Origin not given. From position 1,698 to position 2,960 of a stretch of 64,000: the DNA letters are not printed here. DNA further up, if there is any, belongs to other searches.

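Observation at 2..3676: SF1B helicase - ADP-ribosylglycohydrolase - HNH nuclease operon in a lower-GC patch: candidate uncharacterised immunity module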

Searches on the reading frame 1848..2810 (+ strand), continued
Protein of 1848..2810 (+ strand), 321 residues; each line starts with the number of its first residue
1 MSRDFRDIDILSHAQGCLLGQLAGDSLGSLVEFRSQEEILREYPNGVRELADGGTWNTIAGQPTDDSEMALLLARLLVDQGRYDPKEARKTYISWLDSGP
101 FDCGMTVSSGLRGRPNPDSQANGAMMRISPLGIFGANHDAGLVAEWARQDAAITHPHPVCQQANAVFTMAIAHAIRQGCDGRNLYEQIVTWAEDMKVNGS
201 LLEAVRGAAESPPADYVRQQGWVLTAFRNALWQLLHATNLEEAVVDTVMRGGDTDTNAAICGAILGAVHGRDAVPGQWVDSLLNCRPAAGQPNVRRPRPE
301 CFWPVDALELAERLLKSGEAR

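Call 27: search_protein_families(library=pfam, proteins=[L070:4257-7505:+, L068:8275-9900:+, L062:10936-11970:+, L066:12130-13248:+, L062:13141-14655:-, L048:8554-9714:-, L048:7304-8551:+, L038:12251-13363:+, L038:13415-15151:-, L082:10979-12028:+], max_evalue=0.001)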
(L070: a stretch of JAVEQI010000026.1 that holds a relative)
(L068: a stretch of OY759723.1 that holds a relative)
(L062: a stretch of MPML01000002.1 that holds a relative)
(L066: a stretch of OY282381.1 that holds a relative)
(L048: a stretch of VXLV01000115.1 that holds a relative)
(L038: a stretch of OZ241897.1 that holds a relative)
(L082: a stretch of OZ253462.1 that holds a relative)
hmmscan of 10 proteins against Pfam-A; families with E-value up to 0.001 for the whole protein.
L070:4257-7505:+ (1083 aa): 2 families
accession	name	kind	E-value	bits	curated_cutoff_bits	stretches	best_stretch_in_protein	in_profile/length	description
PF00270.35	DEAD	-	8.5e-08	32.5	26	0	53-151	14-110/167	DEAD/DEAH box helicase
PF00271.37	Helicase_C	-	2e-07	31.7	23.5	1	895-947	59-109/110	Helicase conserved C-terminal domain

L068:8275-9900:+ (542 aa): 2 families
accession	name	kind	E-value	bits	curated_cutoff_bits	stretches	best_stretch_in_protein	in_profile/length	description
PF13231.12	PMT_2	-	1.4e-13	51.8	26.1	1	120-272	1-160/160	Dolichyl-phosphate-mannose-protein mannosyltransferase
PF09594.16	GT87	-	3.3e-05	24.2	25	1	123-353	5-229/237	Glycosyltransferase family 87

L062:10936-11970:+ (345 aa): 1 family
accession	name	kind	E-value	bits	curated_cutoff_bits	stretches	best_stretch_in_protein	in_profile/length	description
PF08925.16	DUF1907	-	1.2e-63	215.6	25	1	38-327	2-285/285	Domain of Unknown Function (DUF1907)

L066:12130-13248:+ (373 aa): 2 families
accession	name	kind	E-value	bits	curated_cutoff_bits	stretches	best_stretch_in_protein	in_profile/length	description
PF13378.12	MR_MLE_C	-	2.2e-61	207.8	29.4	1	144-365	3-219/219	Enolase C-terminal domain-like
PF02746.21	MR_MLE_N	-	7.8e-12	45.9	22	1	33-122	30-117/117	Mandelate racemase / muconate lactonizing enzyme, N-terminal domain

L062:13141-14655:- (505 aa): 1 family
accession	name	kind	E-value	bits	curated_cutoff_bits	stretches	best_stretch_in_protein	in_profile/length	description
PF07260.16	ANKH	-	9.8e-37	127.4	22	1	71-360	9-306/344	Progressive ankylosis protein (ANKH)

L048:8554-9714:- (387 aa): 1 family
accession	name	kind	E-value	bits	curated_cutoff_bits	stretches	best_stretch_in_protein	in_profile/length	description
PF00583.31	Acetyltransf_1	-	8.9e-06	26.4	20.7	0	222-294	2-56/116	Acetyltransferase (GNAT) family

L048:7304-8551:+ (416 aa): 1 family
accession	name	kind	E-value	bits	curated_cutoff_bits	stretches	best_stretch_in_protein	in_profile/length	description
PF13416.11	SBP_bac_8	-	0.00046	20.5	27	1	185-353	124-267/279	Bacterial extracellular solute-binding protein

L038:12251-13363:+ (371 aa): 3 families
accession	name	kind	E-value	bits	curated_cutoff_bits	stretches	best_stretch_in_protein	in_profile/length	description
PF13776.11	DUF4172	-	1.8e-30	105.5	25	1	7-87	2-82/82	Domain of unknown function (DUF4172)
PF02661.23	Fic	-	2.4e-14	54.4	24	1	117-227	2-93/93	Fic/DOC family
PF22168.2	DIP2311-like_C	-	6.1e-05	23.7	27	1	322-367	18-62/63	Transcriptional regulator DIP2311-like, C-terminal domain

L038:13415-15151:- (579 aa): 1 family
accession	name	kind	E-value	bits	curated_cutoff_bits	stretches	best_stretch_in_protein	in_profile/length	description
PF01261.30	AP_endonuc_2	-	1.1e-42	146.9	31.1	1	327-573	4-248/249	Xylose isomerase-like TIM barrel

L082:10979-12028:+ (350 aa): 1 family
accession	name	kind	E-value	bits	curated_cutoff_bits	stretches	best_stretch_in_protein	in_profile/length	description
PF14281.12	PDDEXK_4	-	1.4e-09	38.6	22.3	1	68-188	73-155/183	PD-(D/E)XK nuclease superfamily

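Call 46: search_solved_structures(query=window:1848-2810:+, max_evalue=0.00001, show_alignments=2)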
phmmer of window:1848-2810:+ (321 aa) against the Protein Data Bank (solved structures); distinct sequences matched with E-value up to 0.00001: 18.
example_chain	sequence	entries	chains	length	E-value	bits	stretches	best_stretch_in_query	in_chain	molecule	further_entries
3g9d_A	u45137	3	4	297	5.1e-28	101.4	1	7-282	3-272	Dinitrogenase reductase activating glucohydrolase | Dinitrogenase reductase activacting glicohydrolase | ADP-ribosyl-(Dinitrogen reductase) hydrolase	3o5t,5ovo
2woc_A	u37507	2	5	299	2.6e-27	99.1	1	12-282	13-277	ADP-RIBOSYL-[DINITROGEN REDUCTASE] GLYCOHYDROLASE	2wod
2woe_A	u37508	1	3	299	1.2e-26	96.9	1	12-282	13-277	ADP-RIBOSYL-[DINITROGEN REDUCTASE] GLYCOHYDROLASE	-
8za7_A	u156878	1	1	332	1.6e-19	73.5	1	14-283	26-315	Lmo0067 protein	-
6dre_A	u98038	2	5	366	6.4e-19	71.5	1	9-284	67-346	ADP-ribosyl-(Dinitrogen reductase) hydrolase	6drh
1t5j_A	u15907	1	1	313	1.1e-17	67.4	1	15-284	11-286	Hypothetical protein MJ1187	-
2cwc_A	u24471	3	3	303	8.1e-17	64.6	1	15-282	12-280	ADP-ribosylglycohydrolase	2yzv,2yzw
5zqy_A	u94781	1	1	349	1.2e-12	50.9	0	239-281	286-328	Poly(ADP-ribose) glycohydrolase ARH3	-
2g4k_A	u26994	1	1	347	1.2e-12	50.9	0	239-281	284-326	ADP-ribosylhydrolase 3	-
2foz_A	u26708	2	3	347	1.2e-12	50.9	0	239-281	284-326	ADP-ribosylhydrolase like 2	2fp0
9rfd_A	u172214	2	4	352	1.2e-12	50.9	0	239-281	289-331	ADP-ribosylhydrolase ARH3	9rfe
6d36_C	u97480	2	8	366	1.5e-12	50.6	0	239-281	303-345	Poly(ADP-ribose) glycohydrolase ARH3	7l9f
6d3a_C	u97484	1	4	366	5.4e-12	48.8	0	239-281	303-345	Poly(ADP-ribose) glycohydrolase ARH3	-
7akr_AAA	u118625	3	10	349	6.3e-12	48.5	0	239-281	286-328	ADP-ribose glycohydrolase ARH3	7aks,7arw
7l9h_C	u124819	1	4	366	1.8e-11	47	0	239-281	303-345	ADP-ribose glycohydrolase ARH3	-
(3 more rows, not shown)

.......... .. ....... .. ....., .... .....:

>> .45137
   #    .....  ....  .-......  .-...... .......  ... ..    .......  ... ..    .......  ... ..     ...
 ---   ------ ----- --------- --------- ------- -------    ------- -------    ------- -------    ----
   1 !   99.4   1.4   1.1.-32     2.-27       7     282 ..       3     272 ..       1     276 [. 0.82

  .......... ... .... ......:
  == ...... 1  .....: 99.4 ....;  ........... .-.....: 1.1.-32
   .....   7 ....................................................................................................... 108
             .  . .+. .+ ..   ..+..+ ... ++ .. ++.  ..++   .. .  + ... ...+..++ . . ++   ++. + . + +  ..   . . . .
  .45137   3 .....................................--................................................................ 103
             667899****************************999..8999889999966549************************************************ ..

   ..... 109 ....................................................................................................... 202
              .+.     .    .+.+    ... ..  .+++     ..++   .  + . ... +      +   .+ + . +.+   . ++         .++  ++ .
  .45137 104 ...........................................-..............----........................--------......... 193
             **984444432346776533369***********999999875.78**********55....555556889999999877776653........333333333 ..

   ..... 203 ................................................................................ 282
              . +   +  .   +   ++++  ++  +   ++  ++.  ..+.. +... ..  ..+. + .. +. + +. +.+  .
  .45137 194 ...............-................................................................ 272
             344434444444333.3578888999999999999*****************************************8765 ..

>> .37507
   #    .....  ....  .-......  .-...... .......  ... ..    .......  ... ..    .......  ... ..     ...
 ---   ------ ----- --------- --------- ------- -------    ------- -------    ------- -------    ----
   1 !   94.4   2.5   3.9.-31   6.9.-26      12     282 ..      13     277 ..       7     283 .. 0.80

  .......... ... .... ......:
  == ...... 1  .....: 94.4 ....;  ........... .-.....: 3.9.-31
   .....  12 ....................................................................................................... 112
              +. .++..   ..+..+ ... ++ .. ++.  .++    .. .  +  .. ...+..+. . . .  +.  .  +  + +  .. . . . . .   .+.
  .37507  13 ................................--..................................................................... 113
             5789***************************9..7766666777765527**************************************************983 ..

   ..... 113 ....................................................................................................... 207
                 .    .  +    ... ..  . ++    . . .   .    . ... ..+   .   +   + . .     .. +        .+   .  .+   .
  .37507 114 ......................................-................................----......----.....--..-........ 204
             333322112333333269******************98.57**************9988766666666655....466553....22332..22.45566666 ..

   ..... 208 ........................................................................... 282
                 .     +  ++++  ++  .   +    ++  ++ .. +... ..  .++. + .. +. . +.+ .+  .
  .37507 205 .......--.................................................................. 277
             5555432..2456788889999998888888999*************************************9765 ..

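Call 58: search_protein_families(library=pfam, proteins=[L026:3845-6880:+, L026:6912-8429:+, L026:11082-11825:+, L030:8643-9602:+, L056:5047-6828:+, L097:6028-8130:+, L061:7475-9763:+, L061:10972-11589:+, L039:1563-2834:+, L091:6832-8904:+], max_evalue=0.001)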
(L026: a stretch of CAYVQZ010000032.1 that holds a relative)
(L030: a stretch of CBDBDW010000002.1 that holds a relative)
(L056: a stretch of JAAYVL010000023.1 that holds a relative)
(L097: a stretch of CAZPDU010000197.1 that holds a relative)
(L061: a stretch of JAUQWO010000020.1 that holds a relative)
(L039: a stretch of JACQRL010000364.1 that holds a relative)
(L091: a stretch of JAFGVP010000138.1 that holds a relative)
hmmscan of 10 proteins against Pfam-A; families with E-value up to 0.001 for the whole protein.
L026:3845-6880:+ (1012 aa): 1 family
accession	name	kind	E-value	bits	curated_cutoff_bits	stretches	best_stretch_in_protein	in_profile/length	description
PF25794.1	SACS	-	3.5e-19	70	32.8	1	26-120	8-123/247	Sacsin domain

L026:6912-8429:+ (506 aa): 0 families

L026:11082-11825:+ (248 aa): 7 families
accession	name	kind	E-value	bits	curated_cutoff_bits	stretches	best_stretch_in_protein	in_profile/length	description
PF13847.12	Methyltransf_31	-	5.4e-13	49.3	27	1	35-158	2-128/145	Methyltransferase domain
PF13649.12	Methyltransf_25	-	7.6e-12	46.2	27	1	40-134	1-97/97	Methyltransferase domain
PF08241.18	Methyltransf_11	-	4.3e-10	40.5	21.2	1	41-138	1-95/95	Methyltransferase domain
PF02353.26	CMAS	-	1.2e-06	28.5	27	1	24-111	50-135/273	Mycolic acid cyclopropane synthetase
PF13489.12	Methyltransf_23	-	1.3e-06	28.6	27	1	30-182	14-162/164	Methyltransferase domain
PF01135.25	PCMT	-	1.4e-06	28.7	20.3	1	22-138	59-171/210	Protein-L-isoaspartate(D-aspartate) O-methyltransferase (PCMT)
PF08242.18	Methyltransf_12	-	2.1e-05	25.6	30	1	41-135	1-97/98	Methyltransferase domain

L030:8643-9602:+ (320 aa): 0 families

L056:5047-6828:+ (594 aa): 3 families
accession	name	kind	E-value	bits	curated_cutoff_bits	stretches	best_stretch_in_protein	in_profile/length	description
PF03747.19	ADP_ribosyl_GH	-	9e-39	134.3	26.2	1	22-354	1-284/287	ADP-ribosylglycohydrolase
PF00903.31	Glyoxalase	-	3e-08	34.5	20.6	1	485-588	7-121/121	Glyoxalase/Bleomycin resistance protein/Dioxygenase superfamily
PF12681.13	Glyoxalase_2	-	2e-05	24.9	30.1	1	487-589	8-114/118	Glyoxalase-like domain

L097:6028-8130:+ (701 aa): 2 families
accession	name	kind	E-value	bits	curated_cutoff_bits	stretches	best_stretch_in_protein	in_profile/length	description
PF03235.19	GmrSD_N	-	5.1e-32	112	33.2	1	9-254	3-198/199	GmrSD restriction endonuclease, N-terminal domain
PF07510.16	GmrSD_C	-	4.8e-16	59.4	23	1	529-669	16-136/138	GmrSD restriction endonucleases, C-terminal domain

L061:7475-9763:+ (763 aa): 6 families
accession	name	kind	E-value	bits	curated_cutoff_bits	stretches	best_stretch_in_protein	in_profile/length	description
PF05729.18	NACHT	-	1.6e-08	35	26.7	1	134-228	1-99/167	NACHT domain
PF13191.12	AAA_16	-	1.4e-06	29.3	32.6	1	133-198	24-98/167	AAA ATPase domain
PF13599.13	Pentapeptide_4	-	2.7e-06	27.8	38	1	551-602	11-62/78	Pentapeptide repeat region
PF13401.12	AAA_22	-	4.6e-05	24.2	27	1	134-238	6-107/130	AAA domain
PF25199.1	nSTAND_NTPase5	-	0.00011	22.5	34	1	112-161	20-68/145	Novel STAND NTPase 5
PF24883.2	NPHP3_N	-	0.00042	21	24.8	0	133-188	22-73/164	Nephrocystin 3, N-terminal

L061:10972-11589:+ (206 aa): 0 families

L039:1563-2834:+ (424 aa): 1 family
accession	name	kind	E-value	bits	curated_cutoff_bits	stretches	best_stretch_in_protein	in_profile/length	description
PF22558.3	REase-ARP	-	2.5e-07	31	27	1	154-410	47-266/270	Restriction Endonuclease associating with ARP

L091:6832-8904:+ (691 aa): 3 families
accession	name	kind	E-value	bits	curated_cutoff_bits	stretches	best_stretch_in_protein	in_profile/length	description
PF03235.19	GmrSD_N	-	3.5e-37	128.9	33.2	1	8-219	1-198/199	GmrSD restriction endonuclease, N-terminal domain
PF07510.16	GmrSD_C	-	7.3e-25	87.9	23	1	409-541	3-136/138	GmrSD restriction endonucleases, C-terminal domain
PF18899.5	DUF5655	-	5.7e-12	46.1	24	1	582-682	11-107/109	Domain of unknown function (DUF5655)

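Call 70: search_protein_families(library=padloc, proteins=[L024:1220-6682:+, L044:6856-9975:+, L044:10936-11892:+, L082:7855-9933:+, L024:11000-12016:+], max_evalue=0.00001)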
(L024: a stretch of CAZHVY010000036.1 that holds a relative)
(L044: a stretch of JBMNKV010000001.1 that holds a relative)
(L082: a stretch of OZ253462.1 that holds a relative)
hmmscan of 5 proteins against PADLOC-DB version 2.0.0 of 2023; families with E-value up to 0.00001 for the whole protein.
L024:1220-6682:+ (1821 aa): 4 families
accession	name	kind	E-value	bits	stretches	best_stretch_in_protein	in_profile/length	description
PDLC04140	mad8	-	1.6e-42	144.1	1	1427-1819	4-314/314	mads_8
PDLC04106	HerA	-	8.3e-07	25.9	0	1691-1788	512-618/667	-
PDLC02188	HerA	-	5.2e-06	23.6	0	1691-1785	429-529/578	-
PDLC02682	DndH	-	5.3e-06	22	1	949-1081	883-1015/1686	DndH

L044:6856-9975:+ (1040 aa): 32 families (the best 25 are shown)
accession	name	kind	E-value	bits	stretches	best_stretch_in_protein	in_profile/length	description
PDLC00188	HamB1|HamB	-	0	1432.1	1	1-1038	1-1036/1037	DEAD-box helicase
PDLC00183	HamB1|HamB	-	7.3e-195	646.3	1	1-500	2-503/509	DEAD-box helicase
PDLC00178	HamB1|HamB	-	6e-190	631.1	1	4-833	4-824/830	DEAD-box helicase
PDLC00175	HamB1|HamB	-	8.8e-159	527.9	1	66-1037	57-999/1000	DEAD-box helicase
PDLC00189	HamB1|HamB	-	2.5e-143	475.2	1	1-322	1-322/322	DEAD-box helicase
PDLC00194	HamB1|HamB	-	4.2e-100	334.1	2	45-656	42-652/995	DEAD-box helicase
PDLC00192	HamB1|HamB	-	2e-89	298.6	1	207-1026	229-1007/1104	DEAD-box helicase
PDLC00174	HamB1|HamB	-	5.5e-70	234.4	1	202-1032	260-1062/1163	DEAD-box helicase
PDLC03960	SngC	-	1.8e-47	160.5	1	205-677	21-395/720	-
PDLC00186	HamB1|HamB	-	2.6e-46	156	3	539-656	416-534/864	DEAD-box helicase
PDLC04531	PDC-M23B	-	1.6e-45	153.6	1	242-654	294-711/1060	-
PDLC00200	HamB2|HamB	-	1.9e-44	149.9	2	546-657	422-534/865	DEAD-box helicase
PDLC00187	HamB1|HamB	-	9.3e-42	141.3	1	259-656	156-520/851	DEAD-box helicase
PDLC00190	HamB1|HamB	-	4.3e-32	109.5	2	570-655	431-516/866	DEAD-box helicase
PDLC00185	HamB1|HamB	-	1.9e-31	106.7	2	570-657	441-528/871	DEAD-box helicase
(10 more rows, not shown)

L044:10936-11892:+ (319 aa): 0 families

L082:7855-9933:+ (693 aa): 8 families
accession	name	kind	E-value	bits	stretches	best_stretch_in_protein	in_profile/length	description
PDLC02196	IetA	-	3.4e-26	90.6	1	496-627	123-255/374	-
PDLC04232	IetA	-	3.9e-23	80.4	1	498-630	119-254/330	-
PDLC02195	IetA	-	1.8e-20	71.7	1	497-621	139-266/395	-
PDLC04231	IetA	-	2.4e-16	58.3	1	496-619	118-244/262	-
PDLC00915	TRIP13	-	5e-11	40.6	0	498-571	66-151/302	TRIP13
PDLC04140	mad8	-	1.9e-09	35.5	0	249-286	27-55/314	mads_8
PDLC03920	MkoA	-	4e-08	30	0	233-271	618-653/1112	-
PDLC03921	MkoA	-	7.8e-06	21.8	0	253-269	1046-1062/1607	-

L024:11000-12016:+ (339 aa): 0 families

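Call 73: find_encoding_contigs(protein=P0025, flank=9000, max_places=2)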
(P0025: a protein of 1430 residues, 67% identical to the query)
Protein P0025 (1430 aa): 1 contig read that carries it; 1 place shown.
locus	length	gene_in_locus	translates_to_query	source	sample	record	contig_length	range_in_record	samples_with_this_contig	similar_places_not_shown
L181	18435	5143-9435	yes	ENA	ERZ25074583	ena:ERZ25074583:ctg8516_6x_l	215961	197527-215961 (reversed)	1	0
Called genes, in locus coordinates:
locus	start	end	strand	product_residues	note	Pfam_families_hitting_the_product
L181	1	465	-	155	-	?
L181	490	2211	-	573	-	PF01547:SBP_bac_1, PF07883:Cupin_2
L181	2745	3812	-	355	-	PF24624:Int_N, PF00589:Phage_integrase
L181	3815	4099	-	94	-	PF20586:DUF6788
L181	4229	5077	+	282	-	PF01555:N6_N4_Mtase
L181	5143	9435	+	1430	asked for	PF13086:AAA_11, PF13245:AAA_19, PF13604:AAA_30, PF13087:AAA_12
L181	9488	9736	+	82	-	PF09954:DUF2188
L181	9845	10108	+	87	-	-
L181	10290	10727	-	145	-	-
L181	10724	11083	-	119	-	-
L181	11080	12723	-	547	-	PF00772:DnaB, PF13481:AAA_25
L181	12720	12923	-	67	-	-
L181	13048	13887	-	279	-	-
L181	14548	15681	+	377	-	PF10518:TAT_signal (weak), PF00264:Tyrosinase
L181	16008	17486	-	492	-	PF11074:DUF2779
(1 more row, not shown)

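Call 74: find_encoding_contigs(protein=P0064, flank=9000, max_places=2)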
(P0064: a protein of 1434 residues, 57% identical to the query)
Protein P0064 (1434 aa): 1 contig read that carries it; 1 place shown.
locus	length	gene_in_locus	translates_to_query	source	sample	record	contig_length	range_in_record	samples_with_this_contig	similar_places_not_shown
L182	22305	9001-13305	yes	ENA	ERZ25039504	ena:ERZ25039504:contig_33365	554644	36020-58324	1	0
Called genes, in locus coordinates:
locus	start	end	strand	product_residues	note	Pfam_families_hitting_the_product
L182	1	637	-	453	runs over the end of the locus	-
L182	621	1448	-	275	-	-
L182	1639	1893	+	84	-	PF00072:Response_reg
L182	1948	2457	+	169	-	-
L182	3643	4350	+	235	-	-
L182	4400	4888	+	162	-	-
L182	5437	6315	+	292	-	-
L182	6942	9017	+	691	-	PF01555:N6_N4_Mtase (faint)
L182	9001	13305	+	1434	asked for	PF13086:AAA_11, PF13245:AAA_19, PF13604:AAA_30, PF13087:AAA_12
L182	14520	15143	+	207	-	PF01209:Ubie_methyltran (weak), PF13489:Methyltransf_23 (weak), PF13847:Methyltransf_31, PF08241:Methyltransf_11, PF08242:Methyltransf_12, PF13649:Methyltransf_25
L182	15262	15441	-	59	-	-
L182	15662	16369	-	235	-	PF08281:Sigma70_r4_2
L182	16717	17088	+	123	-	PF07291:MauE (weak), PF13564:DoxX_2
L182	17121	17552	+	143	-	PF13474:SnoaL_3, PF14534:DUF4440, PF12680:SnoaL_2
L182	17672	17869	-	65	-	-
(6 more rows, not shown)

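Call 75: find_encoding_contigs(protein=P0104, flank=9000, max_places=2)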
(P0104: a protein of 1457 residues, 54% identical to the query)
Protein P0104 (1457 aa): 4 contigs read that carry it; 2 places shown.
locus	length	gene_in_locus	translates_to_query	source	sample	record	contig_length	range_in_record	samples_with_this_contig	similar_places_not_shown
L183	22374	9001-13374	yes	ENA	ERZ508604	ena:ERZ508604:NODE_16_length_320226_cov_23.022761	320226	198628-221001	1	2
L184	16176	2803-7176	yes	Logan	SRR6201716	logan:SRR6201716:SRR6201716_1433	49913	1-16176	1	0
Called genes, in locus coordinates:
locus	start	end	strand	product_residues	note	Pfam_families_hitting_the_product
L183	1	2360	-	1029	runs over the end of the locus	PF00873:ACR_tran, PF03176:MMPL (weak)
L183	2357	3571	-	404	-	PF25876:HH_MFP_RND, PF25954:Beta-barrel_RND_2, PF25967:RND-MFP_C (weak), PF25989:YknX_C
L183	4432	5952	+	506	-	PF02321:OEP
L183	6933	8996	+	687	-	PF01555:N6_N4_Mtase (faint)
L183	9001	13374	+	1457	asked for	PF13086:AAA_11, PF13604:AAA_30, PF13245:AAA_19, PF13086:AAA_11 (weak), PF13087:AAA_12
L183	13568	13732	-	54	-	-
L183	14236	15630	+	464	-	-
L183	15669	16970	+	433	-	PF13589:HATPase_c_3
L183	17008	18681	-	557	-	PF13589:HATPase_c_3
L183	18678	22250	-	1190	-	PF13091:PLDc_2, PF00176:SNF2-rel_dom, PF04851:ResIII, PF00270:DEAD (weak), PF00271:Helicase_C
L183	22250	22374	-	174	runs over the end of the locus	-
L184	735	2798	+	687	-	PF01555:N6_N4_Mtase (faint)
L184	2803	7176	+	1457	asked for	PF13086:AAA_11, PF13604:AAA_30, PF13245:AAA_19, PF13086:AAA_11 (weak), PF13087:AAA_12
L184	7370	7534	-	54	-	-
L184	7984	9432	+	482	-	-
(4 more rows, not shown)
